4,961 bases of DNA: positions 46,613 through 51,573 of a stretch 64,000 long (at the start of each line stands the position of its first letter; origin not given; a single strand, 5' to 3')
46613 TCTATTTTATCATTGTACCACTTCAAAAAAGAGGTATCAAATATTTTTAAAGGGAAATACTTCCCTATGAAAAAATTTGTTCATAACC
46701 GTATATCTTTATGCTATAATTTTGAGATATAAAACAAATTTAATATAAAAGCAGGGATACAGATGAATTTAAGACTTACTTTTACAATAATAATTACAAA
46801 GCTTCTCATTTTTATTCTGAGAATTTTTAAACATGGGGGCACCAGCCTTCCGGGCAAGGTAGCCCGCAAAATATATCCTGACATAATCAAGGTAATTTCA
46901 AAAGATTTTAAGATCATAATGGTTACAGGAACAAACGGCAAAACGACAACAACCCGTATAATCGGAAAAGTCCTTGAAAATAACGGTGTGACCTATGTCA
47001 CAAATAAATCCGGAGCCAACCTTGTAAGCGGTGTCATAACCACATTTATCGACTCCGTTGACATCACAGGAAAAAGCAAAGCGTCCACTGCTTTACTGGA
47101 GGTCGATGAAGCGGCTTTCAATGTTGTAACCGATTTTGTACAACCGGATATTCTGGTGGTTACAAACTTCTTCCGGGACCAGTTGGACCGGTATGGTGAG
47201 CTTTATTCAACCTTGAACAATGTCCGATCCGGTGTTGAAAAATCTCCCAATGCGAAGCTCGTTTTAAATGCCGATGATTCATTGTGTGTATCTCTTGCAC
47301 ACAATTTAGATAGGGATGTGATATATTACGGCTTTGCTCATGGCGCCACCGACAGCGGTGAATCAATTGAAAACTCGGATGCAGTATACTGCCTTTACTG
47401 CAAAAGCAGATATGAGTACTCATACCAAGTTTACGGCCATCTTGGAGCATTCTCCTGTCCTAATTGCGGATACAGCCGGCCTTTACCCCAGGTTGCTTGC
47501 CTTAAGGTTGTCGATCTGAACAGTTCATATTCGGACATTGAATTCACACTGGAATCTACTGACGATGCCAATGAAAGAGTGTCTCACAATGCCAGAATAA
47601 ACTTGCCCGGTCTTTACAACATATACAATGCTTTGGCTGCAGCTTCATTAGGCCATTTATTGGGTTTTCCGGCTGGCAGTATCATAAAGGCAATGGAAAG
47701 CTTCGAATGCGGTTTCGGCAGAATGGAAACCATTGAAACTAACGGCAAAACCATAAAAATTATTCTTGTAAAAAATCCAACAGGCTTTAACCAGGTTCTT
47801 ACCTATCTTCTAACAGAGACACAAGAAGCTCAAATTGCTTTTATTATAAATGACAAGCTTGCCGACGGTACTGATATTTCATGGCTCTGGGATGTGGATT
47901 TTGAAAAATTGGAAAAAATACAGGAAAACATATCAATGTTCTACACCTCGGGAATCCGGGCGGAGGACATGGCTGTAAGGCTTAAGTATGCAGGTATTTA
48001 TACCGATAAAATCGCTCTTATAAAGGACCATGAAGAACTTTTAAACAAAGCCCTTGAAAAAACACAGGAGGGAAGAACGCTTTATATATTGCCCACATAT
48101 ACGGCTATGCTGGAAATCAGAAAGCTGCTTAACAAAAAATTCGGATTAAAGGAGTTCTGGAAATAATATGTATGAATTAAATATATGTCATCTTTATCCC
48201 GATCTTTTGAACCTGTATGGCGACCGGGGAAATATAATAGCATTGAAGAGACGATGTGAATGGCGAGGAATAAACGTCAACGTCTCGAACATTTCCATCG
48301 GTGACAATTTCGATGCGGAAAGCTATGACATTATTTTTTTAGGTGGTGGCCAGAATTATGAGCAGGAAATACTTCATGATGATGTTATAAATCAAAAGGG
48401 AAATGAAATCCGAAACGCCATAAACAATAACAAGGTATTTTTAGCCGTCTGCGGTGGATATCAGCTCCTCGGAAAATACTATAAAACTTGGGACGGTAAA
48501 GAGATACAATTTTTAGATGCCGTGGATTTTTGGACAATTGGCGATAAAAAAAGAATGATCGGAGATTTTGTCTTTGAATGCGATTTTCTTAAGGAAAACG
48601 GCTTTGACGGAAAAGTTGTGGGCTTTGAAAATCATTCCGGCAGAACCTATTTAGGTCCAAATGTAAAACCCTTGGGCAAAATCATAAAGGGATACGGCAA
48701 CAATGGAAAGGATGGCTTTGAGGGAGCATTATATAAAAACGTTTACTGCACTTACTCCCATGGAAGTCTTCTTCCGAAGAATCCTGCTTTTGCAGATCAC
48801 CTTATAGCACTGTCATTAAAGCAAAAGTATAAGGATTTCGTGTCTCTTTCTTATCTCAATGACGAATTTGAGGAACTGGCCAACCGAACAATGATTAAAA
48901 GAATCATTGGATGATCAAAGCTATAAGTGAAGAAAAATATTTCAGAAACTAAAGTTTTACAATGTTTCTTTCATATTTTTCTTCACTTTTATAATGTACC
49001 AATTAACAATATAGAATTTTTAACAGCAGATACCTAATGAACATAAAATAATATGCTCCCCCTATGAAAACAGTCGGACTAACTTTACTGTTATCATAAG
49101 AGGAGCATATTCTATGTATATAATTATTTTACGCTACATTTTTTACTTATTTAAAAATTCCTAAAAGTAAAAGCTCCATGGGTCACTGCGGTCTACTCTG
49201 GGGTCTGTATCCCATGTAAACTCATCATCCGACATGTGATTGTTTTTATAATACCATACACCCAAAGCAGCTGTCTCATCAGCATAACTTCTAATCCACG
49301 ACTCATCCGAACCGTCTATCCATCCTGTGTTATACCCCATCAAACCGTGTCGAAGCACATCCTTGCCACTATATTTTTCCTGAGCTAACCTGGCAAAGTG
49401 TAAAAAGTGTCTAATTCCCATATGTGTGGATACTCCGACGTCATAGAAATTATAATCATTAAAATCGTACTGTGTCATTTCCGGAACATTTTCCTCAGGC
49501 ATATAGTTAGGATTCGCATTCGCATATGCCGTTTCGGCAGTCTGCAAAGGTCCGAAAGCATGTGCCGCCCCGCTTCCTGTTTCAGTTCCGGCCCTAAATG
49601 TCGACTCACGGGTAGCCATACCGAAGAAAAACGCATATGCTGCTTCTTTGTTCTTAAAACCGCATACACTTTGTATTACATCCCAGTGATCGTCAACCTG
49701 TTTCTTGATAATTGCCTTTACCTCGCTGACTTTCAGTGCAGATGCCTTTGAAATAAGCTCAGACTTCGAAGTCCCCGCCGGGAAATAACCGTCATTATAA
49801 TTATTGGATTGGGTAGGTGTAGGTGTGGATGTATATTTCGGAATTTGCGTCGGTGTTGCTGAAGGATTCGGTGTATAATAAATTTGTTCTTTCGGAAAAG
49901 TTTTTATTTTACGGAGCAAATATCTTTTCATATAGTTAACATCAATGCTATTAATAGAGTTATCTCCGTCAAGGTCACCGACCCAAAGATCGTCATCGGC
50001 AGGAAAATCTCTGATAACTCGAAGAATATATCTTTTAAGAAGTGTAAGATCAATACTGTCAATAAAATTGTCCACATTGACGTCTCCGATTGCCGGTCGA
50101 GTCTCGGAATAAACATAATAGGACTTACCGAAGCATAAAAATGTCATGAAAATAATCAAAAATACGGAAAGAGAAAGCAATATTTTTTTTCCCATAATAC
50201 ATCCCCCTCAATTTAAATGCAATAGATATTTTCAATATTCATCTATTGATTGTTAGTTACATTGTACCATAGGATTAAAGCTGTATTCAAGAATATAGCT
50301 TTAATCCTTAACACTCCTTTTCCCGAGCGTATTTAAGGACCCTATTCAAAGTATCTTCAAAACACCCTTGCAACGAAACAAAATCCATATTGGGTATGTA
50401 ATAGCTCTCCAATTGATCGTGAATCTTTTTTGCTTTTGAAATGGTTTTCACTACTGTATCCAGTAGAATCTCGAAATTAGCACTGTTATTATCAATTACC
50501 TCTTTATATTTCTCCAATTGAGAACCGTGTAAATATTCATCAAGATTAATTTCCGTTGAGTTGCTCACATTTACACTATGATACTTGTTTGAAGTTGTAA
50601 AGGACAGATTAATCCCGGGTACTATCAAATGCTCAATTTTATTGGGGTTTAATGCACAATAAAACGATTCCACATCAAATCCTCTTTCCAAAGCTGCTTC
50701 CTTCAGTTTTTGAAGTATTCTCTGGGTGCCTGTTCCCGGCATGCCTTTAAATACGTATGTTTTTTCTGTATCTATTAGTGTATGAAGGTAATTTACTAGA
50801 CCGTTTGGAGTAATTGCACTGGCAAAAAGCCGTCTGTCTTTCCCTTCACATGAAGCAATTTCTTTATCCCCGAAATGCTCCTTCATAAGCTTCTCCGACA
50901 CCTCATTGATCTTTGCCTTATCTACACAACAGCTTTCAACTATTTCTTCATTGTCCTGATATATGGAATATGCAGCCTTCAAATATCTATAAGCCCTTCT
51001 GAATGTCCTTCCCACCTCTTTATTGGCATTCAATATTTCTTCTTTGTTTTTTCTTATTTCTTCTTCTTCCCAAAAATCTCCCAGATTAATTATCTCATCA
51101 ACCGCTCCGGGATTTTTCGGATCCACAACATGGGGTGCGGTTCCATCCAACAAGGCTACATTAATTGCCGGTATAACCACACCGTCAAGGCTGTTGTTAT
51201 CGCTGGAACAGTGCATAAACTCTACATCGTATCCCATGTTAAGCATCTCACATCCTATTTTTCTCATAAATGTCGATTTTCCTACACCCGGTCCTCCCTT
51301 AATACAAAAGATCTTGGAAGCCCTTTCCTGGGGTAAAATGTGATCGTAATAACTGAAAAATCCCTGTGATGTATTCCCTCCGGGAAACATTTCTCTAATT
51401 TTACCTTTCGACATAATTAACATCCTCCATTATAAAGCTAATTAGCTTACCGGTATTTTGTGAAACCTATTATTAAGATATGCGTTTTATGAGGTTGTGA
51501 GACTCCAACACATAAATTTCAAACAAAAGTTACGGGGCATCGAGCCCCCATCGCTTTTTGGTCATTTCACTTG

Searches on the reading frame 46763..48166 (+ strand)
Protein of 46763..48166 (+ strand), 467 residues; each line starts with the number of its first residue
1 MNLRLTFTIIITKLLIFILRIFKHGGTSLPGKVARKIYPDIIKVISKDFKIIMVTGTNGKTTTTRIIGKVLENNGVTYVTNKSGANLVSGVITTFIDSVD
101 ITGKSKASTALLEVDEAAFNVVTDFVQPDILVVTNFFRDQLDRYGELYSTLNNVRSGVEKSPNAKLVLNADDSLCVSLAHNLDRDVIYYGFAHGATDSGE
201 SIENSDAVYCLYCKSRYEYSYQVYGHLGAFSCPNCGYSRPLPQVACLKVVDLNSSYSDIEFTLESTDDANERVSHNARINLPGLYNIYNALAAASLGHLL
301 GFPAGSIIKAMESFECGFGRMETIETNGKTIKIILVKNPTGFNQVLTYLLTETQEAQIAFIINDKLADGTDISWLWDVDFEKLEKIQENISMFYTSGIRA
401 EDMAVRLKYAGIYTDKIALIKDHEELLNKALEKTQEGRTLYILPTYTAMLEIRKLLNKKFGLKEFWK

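Call 47: search_protein_families(library=pfam, proteins=[window:46763-48166:+], max_evalue=0.00001)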
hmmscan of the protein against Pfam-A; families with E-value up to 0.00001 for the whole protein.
window:46763-48166:+ (467 aa): 2 families
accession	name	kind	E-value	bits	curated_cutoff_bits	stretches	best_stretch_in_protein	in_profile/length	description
PF08353.15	MurT_C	-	1.9e-39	134.5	25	1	335-449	1-110/110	MurT ligase C-terminal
PF08245.18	Mur_ligase_M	-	4.3e-20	73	24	1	54-206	1-163/200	Mur ligase middle domain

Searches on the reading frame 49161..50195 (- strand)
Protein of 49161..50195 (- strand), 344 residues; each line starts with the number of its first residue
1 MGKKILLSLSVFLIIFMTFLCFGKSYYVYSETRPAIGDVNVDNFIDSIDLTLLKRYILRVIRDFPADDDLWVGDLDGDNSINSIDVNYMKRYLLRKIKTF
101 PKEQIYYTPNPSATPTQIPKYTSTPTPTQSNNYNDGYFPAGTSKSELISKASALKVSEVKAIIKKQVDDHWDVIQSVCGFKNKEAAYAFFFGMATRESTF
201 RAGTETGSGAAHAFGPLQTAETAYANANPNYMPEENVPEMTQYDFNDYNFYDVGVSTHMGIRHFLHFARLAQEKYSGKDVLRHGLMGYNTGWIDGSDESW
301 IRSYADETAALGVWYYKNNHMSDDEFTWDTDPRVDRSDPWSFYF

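Call 47: search_protein_families(library=pfam, proteins=[window:49161-50195:-], max_evalue=0.00001)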
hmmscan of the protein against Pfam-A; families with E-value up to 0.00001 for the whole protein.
window:49161-50195:- (344 aa): 2 families
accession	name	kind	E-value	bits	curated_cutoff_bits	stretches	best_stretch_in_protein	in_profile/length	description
PF21908.1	Cel124_C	-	6.4e-75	251.4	27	1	154-316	1-172/172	Cel124 C-terminal catalytic domain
PF00404.24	Dockerin_1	-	4.1e-15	56.1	22.9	1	37-94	2-57/57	Dockerin type I domain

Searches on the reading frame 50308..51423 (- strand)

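Call 47: search_protein_families(library=pfam, proteins=[window:50308-51423:-], max_evalue=0.00001)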
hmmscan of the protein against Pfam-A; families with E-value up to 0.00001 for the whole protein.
window:50308-51423:- (371 aa): 1 family
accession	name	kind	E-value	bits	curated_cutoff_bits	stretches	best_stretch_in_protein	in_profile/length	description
PF20720.3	nSTAND3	-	6.6e-06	26.4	27.2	0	36-76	17-54/155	Novel STAND NTPase 3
